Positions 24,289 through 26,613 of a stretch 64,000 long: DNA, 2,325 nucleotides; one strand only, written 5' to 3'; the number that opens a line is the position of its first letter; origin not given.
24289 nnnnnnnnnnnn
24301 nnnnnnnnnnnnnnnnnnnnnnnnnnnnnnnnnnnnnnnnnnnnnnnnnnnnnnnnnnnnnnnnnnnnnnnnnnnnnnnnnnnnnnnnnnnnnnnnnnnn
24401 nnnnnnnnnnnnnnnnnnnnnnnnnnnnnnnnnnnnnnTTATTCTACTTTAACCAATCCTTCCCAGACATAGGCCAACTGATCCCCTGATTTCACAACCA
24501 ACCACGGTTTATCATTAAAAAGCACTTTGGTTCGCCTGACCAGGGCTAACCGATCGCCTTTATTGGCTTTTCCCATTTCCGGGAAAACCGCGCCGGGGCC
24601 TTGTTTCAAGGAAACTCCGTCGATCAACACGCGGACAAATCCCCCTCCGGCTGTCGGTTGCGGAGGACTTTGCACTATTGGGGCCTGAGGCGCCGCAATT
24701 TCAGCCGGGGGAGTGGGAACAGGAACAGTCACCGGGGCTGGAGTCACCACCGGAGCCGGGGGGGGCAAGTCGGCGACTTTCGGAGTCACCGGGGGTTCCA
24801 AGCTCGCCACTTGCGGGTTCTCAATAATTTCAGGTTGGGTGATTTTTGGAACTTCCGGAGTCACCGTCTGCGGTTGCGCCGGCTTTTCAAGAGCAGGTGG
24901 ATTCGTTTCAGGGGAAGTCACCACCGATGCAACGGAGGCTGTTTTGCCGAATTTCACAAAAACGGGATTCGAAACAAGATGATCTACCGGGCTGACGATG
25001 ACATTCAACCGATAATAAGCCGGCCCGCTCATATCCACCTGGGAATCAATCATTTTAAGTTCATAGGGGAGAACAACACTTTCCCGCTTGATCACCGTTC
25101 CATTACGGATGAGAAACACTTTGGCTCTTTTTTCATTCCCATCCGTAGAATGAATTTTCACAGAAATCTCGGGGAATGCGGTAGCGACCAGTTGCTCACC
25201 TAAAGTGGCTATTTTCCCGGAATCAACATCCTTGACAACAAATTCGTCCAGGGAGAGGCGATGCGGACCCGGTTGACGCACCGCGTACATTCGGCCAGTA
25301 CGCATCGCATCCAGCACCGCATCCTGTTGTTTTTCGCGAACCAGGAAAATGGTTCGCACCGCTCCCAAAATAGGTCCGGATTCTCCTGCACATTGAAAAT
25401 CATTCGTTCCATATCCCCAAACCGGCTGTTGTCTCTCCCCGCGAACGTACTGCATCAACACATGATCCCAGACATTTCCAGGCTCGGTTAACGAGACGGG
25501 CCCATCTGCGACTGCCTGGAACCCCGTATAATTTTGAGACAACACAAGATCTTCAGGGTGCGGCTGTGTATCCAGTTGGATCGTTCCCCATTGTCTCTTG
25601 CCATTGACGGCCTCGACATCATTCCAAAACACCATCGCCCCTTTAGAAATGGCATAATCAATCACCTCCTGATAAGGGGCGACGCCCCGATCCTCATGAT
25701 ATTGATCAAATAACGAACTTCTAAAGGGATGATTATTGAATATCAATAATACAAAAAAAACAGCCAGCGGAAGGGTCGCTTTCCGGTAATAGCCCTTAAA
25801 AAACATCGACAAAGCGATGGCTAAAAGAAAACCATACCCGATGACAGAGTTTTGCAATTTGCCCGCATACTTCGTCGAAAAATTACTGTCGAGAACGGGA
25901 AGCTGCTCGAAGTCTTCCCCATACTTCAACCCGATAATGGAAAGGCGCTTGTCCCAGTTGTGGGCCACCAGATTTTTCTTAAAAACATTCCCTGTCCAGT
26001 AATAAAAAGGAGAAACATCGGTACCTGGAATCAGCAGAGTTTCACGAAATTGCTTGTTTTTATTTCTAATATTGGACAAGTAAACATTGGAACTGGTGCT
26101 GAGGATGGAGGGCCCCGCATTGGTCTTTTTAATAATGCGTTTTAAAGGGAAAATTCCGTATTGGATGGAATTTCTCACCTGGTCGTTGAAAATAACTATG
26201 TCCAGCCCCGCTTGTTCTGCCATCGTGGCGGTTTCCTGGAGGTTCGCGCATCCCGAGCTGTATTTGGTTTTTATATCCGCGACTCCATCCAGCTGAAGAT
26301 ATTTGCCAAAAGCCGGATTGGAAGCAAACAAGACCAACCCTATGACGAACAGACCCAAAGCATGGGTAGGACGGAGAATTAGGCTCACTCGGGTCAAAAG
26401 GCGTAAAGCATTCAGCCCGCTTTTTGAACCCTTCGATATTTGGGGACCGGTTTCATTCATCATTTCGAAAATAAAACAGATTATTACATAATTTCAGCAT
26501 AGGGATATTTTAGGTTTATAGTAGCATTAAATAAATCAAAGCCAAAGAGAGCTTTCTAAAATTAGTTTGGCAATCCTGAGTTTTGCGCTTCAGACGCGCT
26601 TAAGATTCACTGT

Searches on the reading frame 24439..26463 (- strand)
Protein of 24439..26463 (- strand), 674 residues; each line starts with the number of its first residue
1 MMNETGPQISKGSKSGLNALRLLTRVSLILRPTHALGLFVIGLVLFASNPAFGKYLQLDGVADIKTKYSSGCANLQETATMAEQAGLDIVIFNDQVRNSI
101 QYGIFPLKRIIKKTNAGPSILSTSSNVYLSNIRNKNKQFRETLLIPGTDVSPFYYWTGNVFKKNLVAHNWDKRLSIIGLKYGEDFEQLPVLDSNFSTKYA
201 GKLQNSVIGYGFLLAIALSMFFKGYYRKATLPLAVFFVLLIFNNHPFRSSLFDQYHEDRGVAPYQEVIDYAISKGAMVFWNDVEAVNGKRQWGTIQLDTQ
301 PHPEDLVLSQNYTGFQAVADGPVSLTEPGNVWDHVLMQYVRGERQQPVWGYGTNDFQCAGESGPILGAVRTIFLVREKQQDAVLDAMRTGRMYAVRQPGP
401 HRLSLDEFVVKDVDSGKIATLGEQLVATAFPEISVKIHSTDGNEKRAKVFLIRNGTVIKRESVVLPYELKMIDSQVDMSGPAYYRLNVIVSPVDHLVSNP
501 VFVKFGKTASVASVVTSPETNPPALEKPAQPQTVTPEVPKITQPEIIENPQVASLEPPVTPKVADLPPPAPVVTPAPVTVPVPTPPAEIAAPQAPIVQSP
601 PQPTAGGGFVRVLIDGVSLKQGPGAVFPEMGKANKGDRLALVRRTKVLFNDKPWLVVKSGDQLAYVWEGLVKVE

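Call 11: find_encoding_contigs(protein=window:24439-26463:-, flank=6000, max_places=10)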
Protein window:24439-26463:- (674 aa): 2 contigs read that carry it; 2 places shown.
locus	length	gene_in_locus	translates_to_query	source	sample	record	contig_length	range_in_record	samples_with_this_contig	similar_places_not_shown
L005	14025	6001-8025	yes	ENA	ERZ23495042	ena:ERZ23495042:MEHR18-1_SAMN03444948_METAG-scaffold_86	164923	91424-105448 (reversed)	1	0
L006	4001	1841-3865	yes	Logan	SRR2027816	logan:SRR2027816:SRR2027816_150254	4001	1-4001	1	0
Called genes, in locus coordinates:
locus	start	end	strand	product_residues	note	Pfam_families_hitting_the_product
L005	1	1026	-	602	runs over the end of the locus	PF08439:Peptidase_M3_N, PF01432:Peptidase_M3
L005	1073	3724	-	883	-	PF00133:tRNA-synt_1, PF09334:tRNA-synt_1g, PF13603:tRNA-synt_1_2 (weak), PF09334:tRNA-synt_1g (weak), PF08264:Anticodon_1, PF10458:Val_tRNA-synt_C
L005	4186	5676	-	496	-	PF00072:Response_reg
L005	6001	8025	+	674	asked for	-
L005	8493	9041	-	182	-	PF02353:CMAS (weak), PF08123:DOT1 (faint), PF13847:Methyltransf_31 (weak), PF13649:Methyltransf_25 (weak)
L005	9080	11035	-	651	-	PF00005:ABC_tran, PF02463:SMC_N (faint), PF03193:RsgA_GTPase (faint), PF13555:AAA_29 (faint), PF13304:AAA_21 (faint), PF13401:AAA_22 (faint), PF12848:ABC_tran_Xtn, PF00005:ABC_tran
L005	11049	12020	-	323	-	PF12911:OppC_N, PF00528:BPD_transp_1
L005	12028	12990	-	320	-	PF19300:BPD_transp_1_N, PF00528:BPD_transp_1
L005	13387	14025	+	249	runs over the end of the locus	PF01784:DUF34_NIF3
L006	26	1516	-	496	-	PF00072:Response_reg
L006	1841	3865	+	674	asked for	-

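Call 36: find_homologous_proteins(query=window:24439-26463:-, max_evalue=1e-20)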
Query window:24439-26463:- (674 aa): 607 proteins with E <= 1e-20 among 8000 candidates; the best 120 are listed.
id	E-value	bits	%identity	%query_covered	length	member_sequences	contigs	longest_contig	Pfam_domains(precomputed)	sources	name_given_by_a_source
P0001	0.0e+0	1446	94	100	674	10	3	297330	-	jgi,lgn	-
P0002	0.0e+0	1309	86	100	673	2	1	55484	-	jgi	jgi:hypothetical protein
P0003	0.0e+0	1288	83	100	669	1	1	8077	-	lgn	-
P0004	0.0e+0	1281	84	100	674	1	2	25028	-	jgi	jgi:hypothetical protein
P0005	0.0e+0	1267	82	100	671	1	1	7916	-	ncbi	-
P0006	0.0e+0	1239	81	100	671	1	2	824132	-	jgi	jgi:hypothetical protein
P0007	0.0e+0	1189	78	100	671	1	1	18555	-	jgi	-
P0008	0.0e+0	1135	78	94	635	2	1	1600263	-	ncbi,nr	ncbi:MAG: hypothetical protein NPINA01_01750 [Nitrospinaceae bacterium]|nr:MAG: hypothetical protein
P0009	0.0e+0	1091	74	93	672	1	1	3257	-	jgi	-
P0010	0.0e+0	1073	73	94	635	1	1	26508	-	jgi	-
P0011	0.0e+0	1071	72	95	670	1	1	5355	-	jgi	-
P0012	0.0e+0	1064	73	94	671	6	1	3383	-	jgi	-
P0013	0.0e+0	1062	73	93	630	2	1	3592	-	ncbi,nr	ncbi:MAG: hypothetical protein IIB46_04725 [Nitrospinae bacterium]|nr:hypothetical protein [Nitrospi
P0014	0.0e+0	1060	71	95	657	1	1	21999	-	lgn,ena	-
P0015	0.0e+0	1059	71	95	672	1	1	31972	-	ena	-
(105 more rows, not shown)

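Call 37: find_encoding_contigs(protein=P0001, flank=4000, max_places=5)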
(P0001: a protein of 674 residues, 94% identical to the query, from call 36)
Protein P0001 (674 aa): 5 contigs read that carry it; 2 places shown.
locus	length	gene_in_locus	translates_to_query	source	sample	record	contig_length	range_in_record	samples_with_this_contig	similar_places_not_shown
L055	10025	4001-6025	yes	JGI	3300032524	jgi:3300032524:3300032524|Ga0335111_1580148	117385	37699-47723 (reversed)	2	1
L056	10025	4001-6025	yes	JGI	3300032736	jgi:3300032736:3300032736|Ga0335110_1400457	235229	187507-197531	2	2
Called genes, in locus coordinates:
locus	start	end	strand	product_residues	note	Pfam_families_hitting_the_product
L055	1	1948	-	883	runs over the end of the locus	PF00133:tRNA-synt_1, PF09334:tRNA-synt_1g, PF13603:tRNA-synt_1_2 (weak), PF09334:tRNA-synt_1g (weak), PF08264:Anticodon_1, PF10458:Val_tRNA-synt_C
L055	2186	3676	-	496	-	PF00072:Response_reg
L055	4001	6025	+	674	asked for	-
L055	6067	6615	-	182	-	PF02353:CMAS (weak), PF08123:DOT1 (faint), PF13847:Methyltransf_31 (weak), PF13649:Methyltransf_25 (weak)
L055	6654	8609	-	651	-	PF00005:ABC_tran, PF02463:SMC_N (faint), PF03193:RsgA_GTPase (faint), PF13476:AAA_23 (faint), PF13555:AAA_29 (faint), PF13304:AAA_21 (faint), PF12848:ABC_tran_Xtn, PF00005:ABC_tran, +1 more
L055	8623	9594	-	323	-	PF12911:OppC_N, PF00528:BPD_transp_1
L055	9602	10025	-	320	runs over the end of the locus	PF19300:BPD_transp_1_N, PF00528:BPD_transp_1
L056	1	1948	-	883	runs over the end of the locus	PF00133:tRNA-synt_1, PF09334:tRNA-synt_1g, PF13603:tRNA-synt_1_2 (weak), PF09334:tRNA-synt_1g (weak), PF08264:Anticodon_1, PF10458:Val_tRNA-synt_C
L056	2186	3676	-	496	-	PF00072:Response_reg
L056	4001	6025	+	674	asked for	-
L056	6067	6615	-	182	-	PF02353:CMAS (weak), PF08123:DOT1 (faint), PF13847:Methyltransf_31 (weak), PF13649:Methyltransf_25 (weak)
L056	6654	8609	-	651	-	PF00005:ABC_tran, PF02463:SMC_N (faint), PF03193:RsgA_GTPase (faint), PF13476:AAA_23 (faint), PF13555:AAA_29 (faint), PF13304:AAA_21 (faint), PF12848:ABC_tran_Xtn, PF00005:ABC_tran, +1 more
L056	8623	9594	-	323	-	PF12911:OppC_N, PF00528:BPD_transp_1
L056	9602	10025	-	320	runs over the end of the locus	PF19300:BPD_transp_1_N, PF00528:BPD_transp_1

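Call 38: find_encoding_contigs(protein=P0002, flank=4000, max_places=3)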
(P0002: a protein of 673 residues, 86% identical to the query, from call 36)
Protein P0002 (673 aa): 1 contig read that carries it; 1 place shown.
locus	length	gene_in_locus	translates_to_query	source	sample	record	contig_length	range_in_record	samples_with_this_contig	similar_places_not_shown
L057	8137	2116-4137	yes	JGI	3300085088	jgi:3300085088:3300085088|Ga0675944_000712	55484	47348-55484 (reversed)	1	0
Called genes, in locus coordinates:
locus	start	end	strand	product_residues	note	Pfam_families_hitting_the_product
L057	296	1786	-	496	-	PF00072:Response_reg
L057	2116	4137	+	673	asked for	-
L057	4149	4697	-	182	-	PF02353:CMAS (weak), PF08123:DOT1 (faint), PF13847:Methyltransf_31, PF13649:Methyltransf_25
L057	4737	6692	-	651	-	PF00005:ABC_tran, PF02463:SMC_N (faint), PF03193:RsgA_GTPase (faint), PF13555:AAA_29 (faint), PF13304:AAA_21 (faint), PF13401:AAA_22 (faint), PF12848:ABC_tran_Xtn, PF00005:ABC_tran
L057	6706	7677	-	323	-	PF12911:OppC_N, PF00528:BPD_transp_1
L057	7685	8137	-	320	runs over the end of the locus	PF19300:BPD_transp_1_N, PF00528:BPD_transp_1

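Call 39: find_encoding_contigs(protein=P0006, flank=4000, max_places=3)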
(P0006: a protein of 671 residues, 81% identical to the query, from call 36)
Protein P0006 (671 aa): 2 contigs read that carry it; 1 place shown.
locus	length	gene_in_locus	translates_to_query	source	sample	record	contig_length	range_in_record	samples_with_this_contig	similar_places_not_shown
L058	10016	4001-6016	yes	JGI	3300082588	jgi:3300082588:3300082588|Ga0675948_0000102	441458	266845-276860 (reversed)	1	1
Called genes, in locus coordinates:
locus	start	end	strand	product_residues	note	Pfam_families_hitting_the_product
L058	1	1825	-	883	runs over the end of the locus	PF00133:tRNA-synt_1, PF09334:tRNA-synt_1g, PF13603:tRNA-synt_1_2 (weak), PF09334:tRNA-synt_1g (weak), PF08264:Anticodon_1, PF10458:Val_tRNA-synt_C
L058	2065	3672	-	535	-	PF00072:Response_reg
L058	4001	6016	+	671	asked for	-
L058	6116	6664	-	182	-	PF08123:DOT1 (faint), PF13847:Methyltransf_31 (weak), PF13649:Methyltransf_25 (weak)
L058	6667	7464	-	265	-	-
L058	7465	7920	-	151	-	PF04343:DUF488, PF22751:DUF488-N3a (weak)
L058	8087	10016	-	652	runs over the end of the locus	PF00005:ABC_tran, PF02463:SMC_N (faint), PF13191:AAA_16 (faint), PF13555:AAA_29 (faint), PF13304:AAA_21 (faint), PF13401:AAA_22 (faint), PF12848:ABC_tran_Xtn, PF00005:ABC_tran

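Call 74: find_encoding_contigs(protein=P0001, flank=10000, max_places=2)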
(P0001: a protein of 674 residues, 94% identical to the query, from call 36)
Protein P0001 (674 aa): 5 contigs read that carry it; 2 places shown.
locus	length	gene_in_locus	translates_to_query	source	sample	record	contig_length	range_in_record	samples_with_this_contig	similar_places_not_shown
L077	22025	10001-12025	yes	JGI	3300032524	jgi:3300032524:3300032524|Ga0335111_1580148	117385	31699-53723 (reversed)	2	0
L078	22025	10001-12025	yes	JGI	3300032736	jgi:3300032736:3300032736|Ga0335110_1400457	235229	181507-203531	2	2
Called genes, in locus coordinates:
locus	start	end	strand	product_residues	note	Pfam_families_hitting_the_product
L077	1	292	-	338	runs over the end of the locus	PF00294:PfkB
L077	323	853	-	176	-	-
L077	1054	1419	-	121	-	-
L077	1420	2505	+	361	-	PF02113:Peptidase_S13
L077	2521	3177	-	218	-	-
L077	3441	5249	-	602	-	PF08439:Peptidase_M3_N, PF01432:Peptidase_M3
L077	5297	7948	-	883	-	PF00133:tRNA-synt_1, PF09334:tRNA-synt_1g, PF13603:tRNA-synt_1_2 (weak), PF09334:tRNA-synt_1g (weak), PF08264:Anticodon_1, PF10458:Val_tRNA-synt_C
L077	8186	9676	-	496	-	PF00072:Response_reg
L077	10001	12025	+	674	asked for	-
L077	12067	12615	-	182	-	PF02353:CMAS (weak), PF08123:DOT1 (faint), PF13847:Methyltransf_31 (weak), PF13649:Methyltransf_25 (weak)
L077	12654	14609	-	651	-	PF00005:ABC_tran, PF02463:SMC_N (faint), PF03193:RsgA_GTPase (faint), PF13476:AAA_23 (faint), PF13555:AAA_29 (faint), PF13304:AAA_21 (faint), PF12848:ABC_tran_Xtn, PF00005:ABC_tran, +1 more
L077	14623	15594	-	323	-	PF12911:OppC_N, PF00528:BPD_transp_1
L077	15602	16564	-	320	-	PF19300:BPD_transp_1_N, PF00528:BPD_transp_1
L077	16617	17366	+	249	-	PF01784:DUF34_NIF3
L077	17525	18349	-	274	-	PF08369:PCP_red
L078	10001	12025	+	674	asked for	-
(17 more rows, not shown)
